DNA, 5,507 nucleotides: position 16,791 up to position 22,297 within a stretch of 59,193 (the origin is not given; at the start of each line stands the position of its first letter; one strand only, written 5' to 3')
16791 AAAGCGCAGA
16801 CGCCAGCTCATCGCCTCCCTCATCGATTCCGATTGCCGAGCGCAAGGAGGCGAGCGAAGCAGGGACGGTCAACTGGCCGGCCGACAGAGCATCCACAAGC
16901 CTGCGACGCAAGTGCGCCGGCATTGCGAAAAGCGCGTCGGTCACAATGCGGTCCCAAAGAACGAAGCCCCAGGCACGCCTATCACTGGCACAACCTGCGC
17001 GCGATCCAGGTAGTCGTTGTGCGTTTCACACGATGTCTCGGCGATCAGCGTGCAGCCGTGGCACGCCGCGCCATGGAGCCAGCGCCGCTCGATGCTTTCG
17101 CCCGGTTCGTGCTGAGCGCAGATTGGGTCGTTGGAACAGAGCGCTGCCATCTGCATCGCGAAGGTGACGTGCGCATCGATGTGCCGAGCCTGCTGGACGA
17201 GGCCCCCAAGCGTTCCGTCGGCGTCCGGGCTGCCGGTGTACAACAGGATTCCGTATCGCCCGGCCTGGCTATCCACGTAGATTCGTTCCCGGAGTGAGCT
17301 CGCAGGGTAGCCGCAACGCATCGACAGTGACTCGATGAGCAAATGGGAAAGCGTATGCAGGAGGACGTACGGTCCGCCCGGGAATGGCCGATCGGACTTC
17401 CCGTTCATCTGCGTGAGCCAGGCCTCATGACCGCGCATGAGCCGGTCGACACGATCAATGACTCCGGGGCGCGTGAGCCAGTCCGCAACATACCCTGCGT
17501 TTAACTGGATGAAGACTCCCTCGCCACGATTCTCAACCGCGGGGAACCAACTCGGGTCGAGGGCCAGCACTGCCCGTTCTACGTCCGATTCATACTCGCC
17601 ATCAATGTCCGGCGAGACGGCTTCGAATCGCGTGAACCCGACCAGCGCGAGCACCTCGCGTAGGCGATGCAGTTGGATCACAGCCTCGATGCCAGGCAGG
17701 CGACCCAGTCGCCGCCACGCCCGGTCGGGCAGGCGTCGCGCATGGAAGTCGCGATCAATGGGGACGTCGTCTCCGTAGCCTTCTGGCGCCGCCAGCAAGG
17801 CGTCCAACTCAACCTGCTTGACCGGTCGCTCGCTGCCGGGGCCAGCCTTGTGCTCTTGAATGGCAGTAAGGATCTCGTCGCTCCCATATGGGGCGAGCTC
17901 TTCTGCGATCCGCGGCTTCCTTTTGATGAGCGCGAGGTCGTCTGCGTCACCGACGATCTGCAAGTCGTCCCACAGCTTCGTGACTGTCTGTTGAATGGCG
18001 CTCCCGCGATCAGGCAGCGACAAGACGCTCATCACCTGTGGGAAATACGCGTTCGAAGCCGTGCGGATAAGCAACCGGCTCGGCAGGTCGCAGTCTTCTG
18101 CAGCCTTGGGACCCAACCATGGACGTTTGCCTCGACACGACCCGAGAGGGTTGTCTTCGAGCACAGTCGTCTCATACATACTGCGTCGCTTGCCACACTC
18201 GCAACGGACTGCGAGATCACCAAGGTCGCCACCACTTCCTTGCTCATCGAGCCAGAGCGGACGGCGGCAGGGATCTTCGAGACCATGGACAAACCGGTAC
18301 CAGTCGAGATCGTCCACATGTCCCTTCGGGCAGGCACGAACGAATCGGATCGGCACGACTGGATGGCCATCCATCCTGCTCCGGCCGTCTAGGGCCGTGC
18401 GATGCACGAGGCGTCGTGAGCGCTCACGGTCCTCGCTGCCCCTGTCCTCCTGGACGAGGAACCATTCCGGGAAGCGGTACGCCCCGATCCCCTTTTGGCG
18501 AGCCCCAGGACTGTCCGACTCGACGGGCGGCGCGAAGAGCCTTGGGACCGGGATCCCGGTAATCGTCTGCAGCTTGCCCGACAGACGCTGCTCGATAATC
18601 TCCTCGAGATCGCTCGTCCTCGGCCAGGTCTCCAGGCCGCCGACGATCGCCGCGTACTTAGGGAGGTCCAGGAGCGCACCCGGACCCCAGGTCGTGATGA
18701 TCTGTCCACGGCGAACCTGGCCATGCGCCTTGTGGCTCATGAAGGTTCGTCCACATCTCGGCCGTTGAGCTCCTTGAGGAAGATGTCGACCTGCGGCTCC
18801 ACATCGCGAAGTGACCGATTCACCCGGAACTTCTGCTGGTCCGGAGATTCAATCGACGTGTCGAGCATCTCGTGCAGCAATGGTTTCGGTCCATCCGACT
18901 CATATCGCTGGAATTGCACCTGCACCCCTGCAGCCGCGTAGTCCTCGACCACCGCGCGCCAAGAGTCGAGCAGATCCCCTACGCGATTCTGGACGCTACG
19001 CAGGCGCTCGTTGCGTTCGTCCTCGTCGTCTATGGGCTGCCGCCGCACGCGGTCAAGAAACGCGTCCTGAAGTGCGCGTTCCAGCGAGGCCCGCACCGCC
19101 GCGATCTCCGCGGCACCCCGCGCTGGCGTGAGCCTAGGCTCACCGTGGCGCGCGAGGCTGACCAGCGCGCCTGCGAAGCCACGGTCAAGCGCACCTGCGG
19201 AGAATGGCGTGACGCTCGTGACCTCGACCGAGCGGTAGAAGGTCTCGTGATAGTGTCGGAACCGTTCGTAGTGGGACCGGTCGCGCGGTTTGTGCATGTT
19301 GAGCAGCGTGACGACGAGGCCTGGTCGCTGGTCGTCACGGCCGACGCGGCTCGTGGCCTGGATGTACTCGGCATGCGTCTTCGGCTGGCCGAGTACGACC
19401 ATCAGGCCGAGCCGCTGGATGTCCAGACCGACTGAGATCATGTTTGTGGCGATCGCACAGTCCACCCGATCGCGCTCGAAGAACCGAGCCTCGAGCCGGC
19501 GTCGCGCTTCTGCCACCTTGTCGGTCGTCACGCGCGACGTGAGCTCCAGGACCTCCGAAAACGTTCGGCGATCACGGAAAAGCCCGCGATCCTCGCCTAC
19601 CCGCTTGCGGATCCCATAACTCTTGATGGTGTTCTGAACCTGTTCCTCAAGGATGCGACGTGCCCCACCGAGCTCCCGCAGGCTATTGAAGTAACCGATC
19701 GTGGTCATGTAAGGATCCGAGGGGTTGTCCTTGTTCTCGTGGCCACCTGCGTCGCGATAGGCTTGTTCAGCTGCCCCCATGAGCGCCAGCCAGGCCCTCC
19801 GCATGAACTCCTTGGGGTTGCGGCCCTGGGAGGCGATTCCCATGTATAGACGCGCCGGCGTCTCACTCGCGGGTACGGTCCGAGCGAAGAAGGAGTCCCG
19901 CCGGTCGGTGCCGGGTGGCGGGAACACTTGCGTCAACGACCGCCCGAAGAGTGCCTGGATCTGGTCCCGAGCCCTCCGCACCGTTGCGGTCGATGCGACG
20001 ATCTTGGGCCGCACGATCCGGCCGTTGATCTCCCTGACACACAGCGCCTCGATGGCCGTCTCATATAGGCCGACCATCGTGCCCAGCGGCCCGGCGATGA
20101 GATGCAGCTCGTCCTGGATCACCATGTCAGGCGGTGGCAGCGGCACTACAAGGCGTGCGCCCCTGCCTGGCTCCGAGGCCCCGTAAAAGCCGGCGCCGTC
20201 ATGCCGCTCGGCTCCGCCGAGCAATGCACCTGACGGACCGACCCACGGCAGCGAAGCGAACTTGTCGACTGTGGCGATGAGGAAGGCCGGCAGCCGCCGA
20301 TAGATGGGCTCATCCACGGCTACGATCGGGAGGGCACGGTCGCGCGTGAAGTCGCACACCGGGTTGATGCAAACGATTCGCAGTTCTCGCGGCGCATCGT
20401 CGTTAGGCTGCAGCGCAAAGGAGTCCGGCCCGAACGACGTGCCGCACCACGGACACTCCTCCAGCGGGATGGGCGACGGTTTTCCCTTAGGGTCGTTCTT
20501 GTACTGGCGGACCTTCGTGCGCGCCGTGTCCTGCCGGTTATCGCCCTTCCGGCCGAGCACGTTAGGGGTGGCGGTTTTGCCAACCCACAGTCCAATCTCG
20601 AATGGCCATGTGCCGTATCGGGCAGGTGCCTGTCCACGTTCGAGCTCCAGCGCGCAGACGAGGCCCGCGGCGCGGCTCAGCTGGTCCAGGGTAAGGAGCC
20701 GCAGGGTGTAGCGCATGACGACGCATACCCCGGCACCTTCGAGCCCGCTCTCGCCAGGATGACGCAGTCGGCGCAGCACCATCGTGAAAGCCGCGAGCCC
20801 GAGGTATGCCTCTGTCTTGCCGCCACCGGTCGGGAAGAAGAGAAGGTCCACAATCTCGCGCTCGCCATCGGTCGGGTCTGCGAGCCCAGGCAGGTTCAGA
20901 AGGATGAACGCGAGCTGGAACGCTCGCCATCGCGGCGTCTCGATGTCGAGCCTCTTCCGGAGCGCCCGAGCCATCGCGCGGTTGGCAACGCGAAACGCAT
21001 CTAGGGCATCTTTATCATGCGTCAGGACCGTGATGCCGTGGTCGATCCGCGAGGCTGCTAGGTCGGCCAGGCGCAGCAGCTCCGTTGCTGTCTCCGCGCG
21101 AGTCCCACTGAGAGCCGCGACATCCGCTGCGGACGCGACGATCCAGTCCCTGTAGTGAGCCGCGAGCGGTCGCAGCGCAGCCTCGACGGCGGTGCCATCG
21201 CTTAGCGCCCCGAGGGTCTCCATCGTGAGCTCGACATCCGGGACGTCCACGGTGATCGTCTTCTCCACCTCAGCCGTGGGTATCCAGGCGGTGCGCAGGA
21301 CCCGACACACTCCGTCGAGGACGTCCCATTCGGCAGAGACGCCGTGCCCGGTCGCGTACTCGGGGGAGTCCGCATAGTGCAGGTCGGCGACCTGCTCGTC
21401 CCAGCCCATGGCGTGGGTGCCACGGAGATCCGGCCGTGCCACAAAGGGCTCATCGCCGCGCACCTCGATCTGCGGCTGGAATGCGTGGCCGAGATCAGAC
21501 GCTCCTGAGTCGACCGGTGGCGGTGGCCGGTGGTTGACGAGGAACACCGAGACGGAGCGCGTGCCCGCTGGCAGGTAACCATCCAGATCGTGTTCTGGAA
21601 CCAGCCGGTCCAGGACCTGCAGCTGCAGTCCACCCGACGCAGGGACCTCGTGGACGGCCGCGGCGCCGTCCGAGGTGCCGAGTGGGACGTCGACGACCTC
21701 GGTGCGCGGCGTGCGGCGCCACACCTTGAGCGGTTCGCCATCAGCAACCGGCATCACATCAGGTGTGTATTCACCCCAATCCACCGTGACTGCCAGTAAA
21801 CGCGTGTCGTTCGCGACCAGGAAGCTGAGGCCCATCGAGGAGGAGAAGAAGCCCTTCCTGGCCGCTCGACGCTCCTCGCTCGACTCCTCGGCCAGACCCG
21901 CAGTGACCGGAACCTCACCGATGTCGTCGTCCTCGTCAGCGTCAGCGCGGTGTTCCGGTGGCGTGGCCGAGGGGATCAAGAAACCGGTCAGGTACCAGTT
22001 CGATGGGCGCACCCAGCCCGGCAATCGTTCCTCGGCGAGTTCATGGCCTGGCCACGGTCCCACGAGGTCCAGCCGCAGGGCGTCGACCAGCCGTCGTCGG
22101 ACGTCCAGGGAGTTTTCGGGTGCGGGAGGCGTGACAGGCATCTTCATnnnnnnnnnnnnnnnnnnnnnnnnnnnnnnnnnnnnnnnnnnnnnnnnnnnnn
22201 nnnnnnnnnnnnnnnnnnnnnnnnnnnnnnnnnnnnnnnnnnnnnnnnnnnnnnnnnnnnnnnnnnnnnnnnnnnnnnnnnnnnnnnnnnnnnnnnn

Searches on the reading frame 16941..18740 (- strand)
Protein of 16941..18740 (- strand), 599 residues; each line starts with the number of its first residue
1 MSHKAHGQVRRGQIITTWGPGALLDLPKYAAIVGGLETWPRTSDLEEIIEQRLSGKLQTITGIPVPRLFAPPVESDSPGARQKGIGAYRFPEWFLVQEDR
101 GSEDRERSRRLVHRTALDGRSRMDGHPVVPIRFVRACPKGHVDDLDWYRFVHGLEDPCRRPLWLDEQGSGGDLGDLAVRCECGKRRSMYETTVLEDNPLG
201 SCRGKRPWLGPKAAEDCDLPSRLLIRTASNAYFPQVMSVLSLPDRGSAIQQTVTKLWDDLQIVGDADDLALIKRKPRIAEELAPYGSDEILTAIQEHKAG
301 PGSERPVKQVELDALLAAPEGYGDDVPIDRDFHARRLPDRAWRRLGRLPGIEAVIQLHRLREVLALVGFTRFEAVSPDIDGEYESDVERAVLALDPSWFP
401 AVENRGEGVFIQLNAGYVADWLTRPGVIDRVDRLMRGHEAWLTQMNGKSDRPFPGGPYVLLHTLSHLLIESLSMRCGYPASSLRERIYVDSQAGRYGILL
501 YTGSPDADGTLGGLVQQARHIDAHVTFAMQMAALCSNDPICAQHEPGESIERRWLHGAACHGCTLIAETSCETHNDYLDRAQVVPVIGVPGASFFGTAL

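Call 3: search_protein_families(library=padloc, proteins=[window:16941-18740:-], max_evalue=0.01)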
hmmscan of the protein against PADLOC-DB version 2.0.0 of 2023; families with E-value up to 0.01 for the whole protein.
window:16941-18740:- (599 aa): 5 families
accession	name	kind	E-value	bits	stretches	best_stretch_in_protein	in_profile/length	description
PDLC02583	DrmB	-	5.2e-82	274.8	1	7-582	5-600/606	DrmB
PDLC02584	DrmB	-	4.4e-63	211.7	1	162-588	8-435/445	DrmB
PDLC02579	DrmB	-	2.3e-48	162.8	1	351-590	70-308/314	DrmB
PDLC02582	DrmB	-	5.2e-08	29.9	1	458-584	523-633/649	DrmB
PDLC02580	DrmB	-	0.0023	14.9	1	455-518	336-399/459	DrmB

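Call 4: search_protein_families(library=pfam, proteins=[window:16941-18740:-], max_evalue=0.01)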
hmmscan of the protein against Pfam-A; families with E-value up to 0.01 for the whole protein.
window:16941-18740:- (599 aa): 1 family
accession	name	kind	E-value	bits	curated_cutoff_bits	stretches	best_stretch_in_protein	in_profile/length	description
PF09369.15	MZB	-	2.6e-09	38.1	24.2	1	464-564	1-80/80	MrfA Zn-binding domain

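Call 5: search_protein_families(library=ncbifam, proteins=[window:16941-18740:-], max_evalue=0.01)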
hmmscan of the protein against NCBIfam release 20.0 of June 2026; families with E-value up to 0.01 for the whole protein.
window:16941-18740:- (599 aa): 1 family
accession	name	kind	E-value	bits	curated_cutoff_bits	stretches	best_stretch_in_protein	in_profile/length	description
NF038324.1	DrmB_fam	subfamily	4.3e-162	541.1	240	1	7-585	3-603/604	DrmB family protein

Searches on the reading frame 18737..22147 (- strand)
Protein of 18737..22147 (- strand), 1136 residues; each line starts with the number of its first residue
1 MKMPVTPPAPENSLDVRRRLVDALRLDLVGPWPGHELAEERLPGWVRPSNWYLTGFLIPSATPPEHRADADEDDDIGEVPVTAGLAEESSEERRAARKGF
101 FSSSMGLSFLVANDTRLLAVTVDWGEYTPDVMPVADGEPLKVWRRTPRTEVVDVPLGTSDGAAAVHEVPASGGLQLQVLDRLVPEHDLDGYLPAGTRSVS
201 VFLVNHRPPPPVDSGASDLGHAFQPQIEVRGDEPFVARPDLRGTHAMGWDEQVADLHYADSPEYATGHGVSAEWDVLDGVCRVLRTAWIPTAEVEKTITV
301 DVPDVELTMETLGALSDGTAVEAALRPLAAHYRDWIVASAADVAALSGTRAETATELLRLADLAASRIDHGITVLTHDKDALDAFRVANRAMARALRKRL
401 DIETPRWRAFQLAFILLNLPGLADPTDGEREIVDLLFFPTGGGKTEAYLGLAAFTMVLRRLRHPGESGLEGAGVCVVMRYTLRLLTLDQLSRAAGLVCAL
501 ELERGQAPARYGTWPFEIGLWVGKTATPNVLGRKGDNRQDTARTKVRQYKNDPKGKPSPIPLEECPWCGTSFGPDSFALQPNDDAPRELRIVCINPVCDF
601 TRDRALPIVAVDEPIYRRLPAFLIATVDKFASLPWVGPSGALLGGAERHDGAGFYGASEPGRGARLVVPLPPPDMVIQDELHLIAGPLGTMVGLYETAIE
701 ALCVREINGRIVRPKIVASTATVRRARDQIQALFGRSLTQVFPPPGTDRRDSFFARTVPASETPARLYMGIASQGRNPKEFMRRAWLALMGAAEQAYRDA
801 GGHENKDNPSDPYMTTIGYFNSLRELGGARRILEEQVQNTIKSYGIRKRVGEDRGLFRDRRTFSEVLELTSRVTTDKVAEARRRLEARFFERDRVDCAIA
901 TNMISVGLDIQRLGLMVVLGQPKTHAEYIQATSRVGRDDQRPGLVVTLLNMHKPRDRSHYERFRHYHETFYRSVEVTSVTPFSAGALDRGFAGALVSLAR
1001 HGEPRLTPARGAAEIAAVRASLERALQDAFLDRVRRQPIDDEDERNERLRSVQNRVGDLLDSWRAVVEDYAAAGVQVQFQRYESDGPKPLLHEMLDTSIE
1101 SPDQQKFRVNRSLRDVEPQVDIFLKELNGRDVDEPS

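Call 3: search_protein_families(library=padloc, proteins=[window:18737-22147:-], max_evalue=0.01)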
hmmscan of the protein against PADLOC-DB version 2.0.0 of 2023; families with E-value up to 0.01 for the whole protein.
window:18737-22147:- (1136 aa): 17 families
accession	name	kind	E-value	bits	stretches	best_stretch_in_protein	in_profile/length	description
PDLC02575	DrmA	-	1.4e-274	911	1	304-1126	7-830/837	DrmA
PDLC02568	DrmA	-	1.3e-216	719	1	531-1134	1-609/611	DrmA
PDLC02571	DrmA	-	5.5e-192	638.4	3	605-1120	767-1278/1282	DrmA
PDLC02567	DrmA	-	9.2e-160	531.5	1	88-1126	651-1724/1750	DrmA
PDLC02577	DrmA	-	1.4e-128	428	1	472-1124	12-676/697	DrmA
PDLC02576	DrmA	-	7.2e-55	184.3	2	366-759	462-850/1235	DrmA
PDLC02574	DrmA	-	2.6e-46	155.8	1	880-1126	22-254/269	DrmA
PDLC02569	DrmA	-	4.7e-07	26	1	881-983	816-917/1095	DrmA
PDLC02573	DrmA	-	1.4e-05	21.3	1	891-967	791-866/1018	DrmA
PDLC02859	DpdF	-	0.00017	18.2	1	882-952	357-428/545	DpdF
PDLC03928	PsyrT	-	0.00021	17.7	1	876-952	278-347/689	-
PDLC02570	DrmA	-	0.00028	17.4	1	875-973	564-658/851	DrmA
PDLC02703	PbeA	-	0.0011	15.6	1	889-945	550-607/626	PbeA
PDLC02861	DpdF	-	0.0016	14.8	1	882-940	277-335/611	DpdF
PDLC02863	DpdF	-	0.0028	14.5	1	879-950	86-155/488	DpdF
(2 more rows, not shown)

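Call 4: search_protein_families(library=pfam, proteins=[window:18737-22147:-], max_evalue=0.01)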
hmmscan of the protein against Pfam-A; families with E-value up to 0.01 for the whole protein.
window:18737-22147:- (1136 aa): 1 family
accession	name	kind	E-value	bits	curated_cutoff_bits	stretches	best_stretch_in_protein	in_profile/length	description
PF00271.37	Helicase_C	-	5e-08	33.6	23.5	1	872-937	44-108/110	Helicase conserved C-terminal domain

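Call 5: search_protein_families(library=ncbifam, proteins=[window:18737-22147:-], max_evalue=0.01)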
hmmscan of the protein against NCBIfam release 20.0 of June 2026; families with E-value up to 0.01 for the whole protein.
window:18737-22147:- (1136 aa): 5 families
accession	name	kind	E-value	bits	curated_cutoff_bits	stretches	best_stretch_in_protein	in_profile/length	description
NF038325.1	DISARM_DrmAS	equivalog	0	1134.8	950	1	16-1123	1-1164/1165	DISARM system helicase DrmA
NF038326.1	DISARM_DrmAL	exception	1.6e-191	638.8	999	3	606-1120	806-1325/1329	DISARM system helicase DrmA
TIGR03817.1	DECH_helic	hypoth_equivalog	4.2e-08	31.9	874.1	1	861-982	293-412/742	helicase/secretion neighborhood putative DEAH-box helicase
NF053711.1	RNA_heli_RhlE1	exception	0.00037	19.4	750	1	873-940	274-340/434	RNA helicase RhlE1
TIGR00614.1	recQ_fam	subfamily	0.003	16.4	219.8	1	880-941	263-323/470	RecQ family ATP-dependent DNA helicase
